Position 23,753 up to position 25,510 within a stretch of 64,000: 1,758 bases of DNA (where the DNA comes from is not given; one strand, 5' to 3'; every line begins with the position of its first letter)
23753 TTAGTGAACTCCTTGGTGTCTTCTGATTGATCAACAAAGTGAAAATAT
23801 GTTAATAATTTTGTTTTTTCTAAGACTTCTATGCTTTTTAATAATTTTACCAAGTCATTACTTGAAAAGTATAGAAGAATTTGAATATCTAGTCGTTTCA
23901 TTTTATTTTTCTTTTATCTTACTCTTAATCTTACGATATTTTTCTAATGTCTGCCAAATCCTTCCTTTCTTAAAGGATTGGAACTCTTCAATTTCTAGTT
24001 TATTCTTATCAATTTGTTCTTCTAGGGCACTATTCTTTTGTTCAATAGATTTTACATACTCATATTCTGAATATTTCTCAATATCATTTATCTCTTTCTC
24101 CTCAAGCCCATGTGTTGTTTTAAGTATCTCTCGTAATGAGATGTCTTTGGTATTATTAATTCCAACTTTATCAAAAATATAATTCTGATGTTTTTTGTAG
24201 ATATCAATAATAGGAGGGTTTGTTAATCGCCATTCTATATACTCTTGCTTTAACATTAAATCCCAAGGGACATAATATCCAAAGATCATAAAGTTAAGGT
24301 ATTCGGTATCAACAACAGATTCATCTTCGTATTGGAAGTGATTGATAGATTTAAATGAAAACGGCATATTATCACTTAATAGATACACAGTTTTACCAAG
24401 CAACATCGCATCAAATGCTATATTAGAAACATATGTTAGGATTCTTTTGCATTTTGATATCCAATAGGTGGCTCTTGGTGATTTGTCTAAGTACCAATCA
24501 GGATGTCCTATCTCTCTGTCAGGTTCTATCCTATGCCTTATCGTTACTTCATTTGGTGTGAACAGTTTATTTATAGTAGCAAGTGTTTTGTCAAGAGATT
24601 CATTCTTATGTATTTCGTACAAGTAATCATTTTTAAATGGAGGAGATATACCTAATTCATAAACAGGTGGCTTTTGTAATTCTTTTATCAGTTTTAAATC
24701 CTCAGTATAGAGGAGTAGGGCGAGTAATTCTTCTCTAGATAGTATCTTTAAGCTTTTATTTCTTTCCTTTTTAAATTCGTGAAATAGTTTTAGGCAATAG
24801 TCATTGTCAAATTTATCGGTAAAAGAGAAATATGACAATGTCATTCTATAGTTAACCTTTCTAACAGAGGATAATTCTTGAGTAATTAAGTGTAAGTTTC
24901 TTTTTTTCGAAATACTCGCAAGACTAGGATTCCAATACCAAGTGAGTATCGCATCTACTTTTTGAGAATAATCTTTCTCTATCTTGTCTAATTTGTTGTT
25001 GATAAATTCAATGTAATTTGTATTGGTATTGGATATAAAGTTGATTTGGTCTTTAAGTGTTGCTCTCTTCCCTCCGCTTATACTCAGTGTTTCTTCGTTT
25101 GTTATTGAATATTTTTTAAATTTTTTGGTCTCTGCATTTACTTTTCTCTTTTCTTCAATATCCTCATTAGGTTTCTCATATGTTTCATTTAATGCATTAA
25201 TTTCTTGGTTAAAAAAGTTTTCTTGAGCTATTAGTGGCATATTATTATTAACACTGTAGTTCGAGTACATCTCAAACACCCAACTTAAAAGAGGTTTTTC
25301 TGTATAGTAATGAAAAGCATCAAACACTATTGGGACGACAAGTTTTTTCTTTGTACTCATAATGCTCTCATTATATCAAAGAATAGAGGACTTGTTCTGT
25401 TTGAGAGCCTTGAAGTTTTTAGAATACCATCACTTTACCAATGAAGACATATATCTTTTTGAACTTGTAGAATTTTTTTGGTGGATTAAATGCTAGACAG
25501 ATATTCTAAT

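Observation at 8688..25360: Composite cell-surface glycan locus combining an ABC-transporter-dependent pathway with a three-component extracytoplasmic glycosylation set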

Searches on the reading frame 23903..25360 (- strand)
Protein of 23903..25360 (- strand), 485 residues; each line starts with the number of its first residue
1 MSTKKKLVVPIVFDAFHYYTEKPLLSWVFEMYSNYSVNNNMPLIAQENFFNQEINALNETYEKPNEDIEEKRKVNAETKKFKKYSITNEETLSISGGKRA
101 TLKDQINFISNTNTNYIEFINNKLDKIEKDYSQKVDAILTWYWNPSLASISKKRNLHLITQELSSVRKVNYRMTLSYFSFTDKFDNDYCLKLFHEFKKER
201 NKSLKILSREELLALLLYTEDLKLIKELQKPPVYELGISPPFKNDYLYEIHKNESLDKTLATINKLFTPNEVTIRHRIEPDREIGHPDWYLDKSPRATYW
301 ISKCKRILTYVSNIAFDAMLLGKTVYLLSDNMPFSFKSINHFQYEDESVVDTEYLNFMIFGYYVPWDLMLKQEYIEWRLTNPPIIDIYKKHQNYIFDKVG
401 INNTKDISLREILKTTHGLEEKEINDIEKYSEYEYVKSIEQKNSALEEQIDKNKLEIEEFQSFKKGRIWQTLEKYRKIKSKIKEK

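Call 4: search_protein_families(library=pfam, proteins=[window:23903-25360:-])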
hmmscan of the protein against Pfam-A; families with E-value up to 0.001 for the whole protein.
window:23903-25360:- (485 aa): 1 family
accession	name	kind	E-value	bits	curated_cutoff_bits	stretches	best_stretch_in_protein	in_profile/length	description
PF21912.2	Glyco_transf_99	-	1.1e-10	42.3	27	1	105-181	99-172/179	Glycosyltransferase 99 family N-terminal domain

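Call 10: search_protein_families(library=ncbifam, proteins=[window:23903-25360:-], max_evalue=0.01)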
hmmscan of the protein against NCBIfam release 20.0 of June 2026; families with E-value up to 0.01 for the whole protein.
window:23903-25360:- (485 aa): 0 families

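Call 22: search_solved_structures(query=window:23903-25357:-, max_evalue=1, show_alignments=1)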
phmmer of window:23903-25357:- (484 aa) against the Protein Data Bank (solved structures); distinct sequences matched with E-value up to 1: 5.
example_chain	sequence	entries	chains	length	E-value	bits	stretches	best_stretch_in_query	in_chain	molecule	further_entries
8cse_A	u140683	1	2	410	6e-09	38.7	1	288-412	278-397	N-acetyl glucosaminyl transferase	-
8csb_A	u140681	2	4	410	7.3e-09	38.4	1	288-404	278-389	N-acetyl glucosaminyl transferase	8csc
5fa0_A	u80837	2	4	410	7.3e-09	38.4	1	288-404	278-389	Putative N-acetyl glucosaminyl transferase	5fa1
8csd_A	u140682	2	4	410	7.6e-09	38.4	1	288-404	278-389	N-acetyl glucosaminyl transferase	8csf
3cf4_G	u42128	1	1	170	0.15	14.3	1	296-363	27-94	Acetyl-CoA decarboxylase/synthase epsilon subunit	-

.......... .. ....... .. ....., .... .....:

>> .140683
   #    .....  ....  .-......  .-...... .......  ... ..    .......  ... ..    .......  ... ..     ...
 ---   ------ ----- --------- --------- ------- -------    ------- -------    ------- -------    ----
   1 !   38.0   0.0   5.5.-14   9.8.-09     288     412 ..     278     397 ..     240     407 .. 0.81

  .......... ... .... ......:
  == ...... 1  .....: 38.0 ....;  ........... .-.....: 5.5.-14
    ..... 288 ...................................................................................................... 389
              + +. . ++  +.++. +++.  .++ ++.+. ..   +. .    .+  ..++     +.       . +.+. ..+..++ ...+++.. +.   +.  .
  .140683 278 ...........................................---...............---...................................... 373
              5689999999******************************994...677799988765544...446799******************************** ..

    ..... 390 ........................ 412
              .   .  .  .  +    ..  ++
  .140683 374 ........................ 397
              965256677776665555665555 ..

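Call 60: find_homologous_proteins(query=window:23903-25357:-)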
Query window:23903-25357:- (484 aa): 19 proteins with E <= 0.001 among 8000 candidates.
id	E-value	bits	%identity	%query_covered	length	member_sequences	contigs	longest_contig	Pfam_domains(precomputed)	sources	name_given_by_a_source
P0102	7.9e-293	990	92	100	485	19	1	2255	PF21912.3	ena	-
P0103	7.7e-269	910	84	100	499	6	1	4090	PF21912.3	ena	-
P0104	2.4e-216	737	67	99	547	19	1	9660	PF21912.3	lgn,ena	-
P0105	1.6e-175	603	57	99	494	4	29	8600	PF21912.3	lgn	-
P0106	8.3e-175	600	58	98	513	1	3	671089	PF21912.3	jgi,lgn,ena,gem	-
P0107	1.0e-169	584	57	99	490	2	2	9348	PF21912.3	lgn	-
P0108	6.7e-168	578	55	98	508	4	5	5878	PF21912.3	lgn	-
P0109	3.2e-151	523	83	57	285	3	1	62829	-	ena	-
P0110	1.3e-133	465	53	83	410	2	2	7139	PF21912.3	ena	-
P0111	7.3e-129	449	49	88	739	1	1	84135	PF21912.3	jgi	-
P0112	1.3e-128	448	53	83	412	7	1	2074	PF21912.3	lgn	-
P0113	1.6e-114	402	44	89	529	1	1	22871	PF21912.3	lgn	-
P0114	3.8e-63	232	35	92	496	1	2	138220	PF21912.3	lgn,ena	-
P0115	5.6e-62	228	33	98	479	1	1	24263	PF21912.3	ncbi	-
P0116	1.4e-58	217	36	81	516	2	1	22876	PF21912.3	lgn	-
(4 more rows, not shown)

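Call 62: find_encoding_contigs(protein=P0106, flank=10000, max_places=1)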
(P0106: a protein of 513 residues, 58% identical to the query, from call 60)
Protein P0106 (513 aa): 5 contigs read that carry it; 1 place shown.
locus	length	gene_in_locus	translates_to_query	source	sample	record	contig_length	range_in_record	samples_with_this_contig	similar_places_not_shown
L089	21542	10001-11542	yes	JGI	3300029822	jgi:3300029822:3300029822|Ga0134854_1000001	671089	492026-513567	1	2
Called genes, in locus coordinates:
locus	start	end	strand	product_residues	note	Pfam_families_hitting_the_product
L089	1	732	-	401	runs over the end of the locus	PF00534:Glycos_transf_1, PF13692:Glyco_trans_1_4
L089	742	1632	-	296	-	PF01073:3Beta_HSD, PF01370:Epimerase, PF04321:RmlD_sub_bind, PF16363:GDP_Man_Dehyd, PF02719:Polysacc_synt_2 (weak)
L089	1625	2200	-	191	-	PF00908:dTDP_sugar_isom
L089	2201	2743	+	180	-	PF13310:Virulence_RhuM (faint)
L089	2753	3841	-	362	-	PF00483:NTP_transferase, PF12804:NTP_transf_3, PF25084:LbH_EIF2B (weak), PF25087:GMPPB_C (weak)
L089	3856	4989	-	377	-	PF13173:AAA_14, PF13635:DUF4143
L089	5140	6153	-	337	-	PF01073:3Beta_HSD, PF01370:Epimerase, PF02719:Polysacc_synt_2, PF04321:RmlD_sub_bind, PF07993:NAD_binding_4, PF13460:NAD_binding_10 (weak), PF16363:GDP_Man_Dehyd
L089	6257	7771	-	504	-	PF04326:SLFN_AlbA_2, PF13749:HATPase_c_4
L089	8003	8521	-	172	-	-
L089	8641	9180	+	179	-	-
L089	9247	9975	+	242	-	PF13578:Methyltransf_24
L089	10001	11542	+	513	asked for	PF21912:Glyco_transf_99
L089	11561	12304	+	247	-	-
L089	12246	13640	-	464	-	-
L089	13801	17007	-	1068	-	PF22148:Fervidolysin_NPro-like, PF00082:Peptidase_S8, PF01839:FG-GAP (faint), PF13517:FG-GAP_3 (weak)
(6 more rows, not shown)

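Call 63: find_encoding_contigs(protein=P0114, flank=10000, max_places=1)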
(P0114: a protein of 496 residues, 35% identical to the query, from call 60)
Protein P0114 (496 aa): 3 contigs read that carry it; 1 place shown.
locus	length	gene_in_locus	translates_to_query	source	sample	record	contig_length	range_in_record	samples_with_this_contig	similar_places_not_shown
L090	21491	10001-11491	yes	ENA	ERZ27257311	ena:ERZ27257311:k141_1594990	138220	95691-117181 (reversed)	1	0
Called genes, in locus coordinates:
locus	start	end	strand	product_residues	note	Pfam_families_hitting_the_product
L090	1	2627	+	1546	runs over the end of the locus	PF01520:Amidase_3, PF08481:GBS_Bsp-like, PF23861:Ribophorin_II_2nd (faint), PF08481:GBS_Bsp-like, PF01832:Glucosaminidase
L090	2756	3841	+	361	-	PF01073:3Beta_HSD, PF01370:Epimerase, PF02719:Polysacc_synt_2, PF04321:RmlD_sub_bind, PF07993:NAD_binding_4, PF16363:GDP_Man_Dehyd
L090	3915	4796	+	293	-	PF00483:NTP_transferase, PF12804:NTP_transf_3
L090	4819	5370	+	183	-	PF00908:dTDP_sugar_isom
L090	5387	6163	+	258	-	PF01061:ABC2_membrane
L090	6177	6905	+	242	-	PF00005:ABC_tran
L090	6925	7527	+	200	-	-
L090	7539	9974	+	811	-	PF00535:Glycos_transf_2, PF10111:Glyco_tranf_2_2 (faint), PF13506:Glyco_transf_21 (weak), PF00535:Glycos_transf_2, PF13641:Glyco_tranf_2_3, PF13632:Glyco_trans_2_3 (weak)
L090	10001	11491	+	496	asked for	PF21912:Glyco_transf_99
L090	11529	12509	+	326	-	PF00106:adh_short (weak), PF01073:3Beta_HSD, PF01370:Epimerase, PF02719:Polysacc_synt_2, PF04321:RmlD_sub_bind, PF07993:NAD_binding_4, PF13460:NAD_binding_10, PF16363:GDP_Man_Dehyd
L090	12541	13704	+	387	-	PF01041:DegT_DnrJ_EryC1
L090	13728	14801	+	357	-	PF00483:NTP_transferase, PF12804:NTP_transf_3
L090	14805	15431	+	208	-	PF17836:PglD_N, PF25084:LbH_EIF2B (faint), PF25087:GMPPB_C (weak), PF00132:Hexapep, PF14602:Hexapep_2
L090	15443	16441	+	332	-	PF03102:NeuB, PF08666:SAF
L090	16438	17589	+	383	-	PF02350:Epimerase_2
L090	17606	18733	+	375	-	PF00155:Aminotran_1_2, PF01041:DegT_DnrJ_EryC1, PF01212:Beta_elim_lyase (weak), PF00266:Aminotran_5 (weak), PF01053:Cys_Met_Meta_PP (faint)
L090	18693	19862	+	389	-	PF02655:ATP-grasp_3 (weak), PF13535:ATP-grasp_4, PF15632:ATPgrasp_Ter (weak)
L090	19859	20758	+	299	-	PF01073:3Beta_HSD (weak), PF01370:Epimerase, PF02719:Polysacc_synt_2 (faint), PF04321:RmlD_sub_bind, PF13460:NAD_binding_10 (faint), PF16363:GDP_Man_Dehyd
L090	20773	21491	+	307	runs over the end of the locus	PF00535:Glycos_transf_2, PF10111:Glyco_tranf_2_2 (weak)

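Call 71: search_protein_families(library=pfam, proteins=[L090:6925-7527:+], max_evalue=0.05)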
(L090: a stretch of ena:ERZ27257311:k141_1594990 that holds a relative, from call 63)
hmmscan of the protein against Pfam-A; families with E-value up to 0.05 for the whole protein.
L090:6925-7527:+ (200 aa): 0 families

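Call 78: find_encoding_contigs(protein=P0115, flank=10000, max_places=1)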
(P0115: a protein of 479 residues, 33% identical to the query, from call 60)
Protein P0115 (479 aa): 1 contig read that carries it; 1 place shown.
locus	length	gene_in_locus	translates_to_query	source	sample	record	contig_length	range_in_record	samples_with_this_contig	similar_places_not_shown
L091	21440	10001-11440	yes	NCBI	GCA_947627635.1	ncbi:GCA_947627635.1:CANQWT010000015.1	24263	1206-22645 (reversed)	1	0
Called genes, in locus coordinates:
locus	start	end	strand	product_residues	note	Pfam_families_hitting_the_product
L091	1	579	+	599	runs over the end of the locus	PF00009:GTP_EFTU, PF03144:GTP_EFTU_D2, PF00679:EFG_C, PF06421:LepA_C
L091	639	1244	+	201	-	-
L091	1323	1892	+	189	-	-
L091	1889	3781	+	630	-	PF09913:DUF2142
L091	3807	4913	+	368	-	PF04055:Radical_SAM, PF06969:HemN_C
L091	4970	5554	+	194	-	-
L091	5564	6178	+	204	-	PF02223:Thymidylate_kin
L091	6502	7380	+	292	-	PF00483:NTP_transferase, PF12804:NTP_transf_3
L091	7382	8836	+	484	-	PF00908:dTDP_sugar_isom, PF01073:3Beta_HSD, PF01370:Epimerase, PF04321:RmlD_sub_bind, PF02719:Polysacc_synt_2, PF07993:NAD_binding_4 (weak), PF16363:GDP_Man_Dehyd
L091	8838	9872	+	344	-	PF01073:3Beta_HSD, PF01370:Epimerase, PF02719:Polysacc_synt_2, PF04321:RmlD_sub_bind, PF07993:NAD_binding_4, PF16363:GDP_Man_Dehyd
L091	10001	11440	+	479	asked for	PF21912:Glyco_transf_99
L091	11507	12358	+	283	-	PF00535:Glycos_transf_2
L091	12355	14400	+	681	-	PF00535:Glycos_transf_2, PF10111:Glyco_tranf_2_2, PF13641:Glyco_tranf_2_3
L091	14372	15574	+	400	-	PF00534:Glycos_transf_1, PF20706:GT4-conflict (weak), PF13692:Glyco_trans_1_4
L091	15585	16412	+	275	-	PF00535:Glycos_transf_2, PF10111:Glyco_tranf_2_2 (faint), PF13641:Glyco_tranf_2_3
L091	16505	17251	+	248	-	PF00005:ABC_tran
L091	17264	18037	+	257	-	PF01061:ABC2_membrane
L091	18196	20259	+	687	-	PF12733:Cadherin-like, PF00404:Dockerin_1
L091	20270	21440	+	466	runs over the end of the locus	PF12733:Cadherin-like (weak)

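Call 79: find_encoding_contigs(protein=P0116, flank=10000, max_places=1)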
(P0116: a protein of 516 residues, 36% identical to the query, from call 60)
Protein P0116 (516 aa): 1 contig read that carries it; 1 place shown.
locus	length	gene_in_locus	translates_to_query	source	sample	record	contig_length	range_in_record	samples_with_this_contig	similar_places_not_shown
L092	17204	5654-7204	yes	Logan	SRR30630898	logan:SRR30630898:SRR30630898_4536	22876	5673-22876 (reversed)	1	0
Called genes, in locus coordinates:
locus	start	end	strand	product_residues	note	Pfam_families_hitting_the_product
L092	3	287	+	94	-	?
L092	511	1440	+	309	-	PF00551:Formyl_trans_N, PF02911:Formyl_trans_C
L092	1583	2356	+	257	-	PF01066:CDP-OH_P_transf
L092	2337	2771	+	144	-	-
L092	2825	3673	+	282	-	PF00535:Glycos_transf_2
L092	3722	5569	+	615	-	PF00884:Sulfatase, PF01663:Phosphodiest (faint)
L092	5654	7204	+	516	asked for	PF21912:Glyco_transf_99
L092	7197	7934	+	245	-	PF00005:ABC_tran, PF13555:AAA_29 (weak)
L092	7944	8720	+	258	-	PF01061:ABC2_membrane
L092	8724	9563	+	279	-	PF00535:Glycos_transf_2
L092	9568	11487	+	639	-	PF00535:Glycos_transf_2, PF13641:Glyco_tranf_2_3, PF00535:Glycos_transf_2, PF13641:Glyco_tranf_2_3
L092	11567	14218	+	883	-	PF01757:Acyl_transf_3, PF27792:CHIM_prot, PF13231:PMT_2 (weak)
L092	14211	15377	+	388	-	-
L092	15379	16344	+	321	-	PF00535:Glycos_transf_2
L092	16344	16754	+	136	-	PF04138:GtrA_DPMS_TM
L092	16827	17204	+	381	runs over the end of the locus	PF20706:GT4-conflict, PF00534:Glycos_transf_1, PF13692:Glyco_trans_1_4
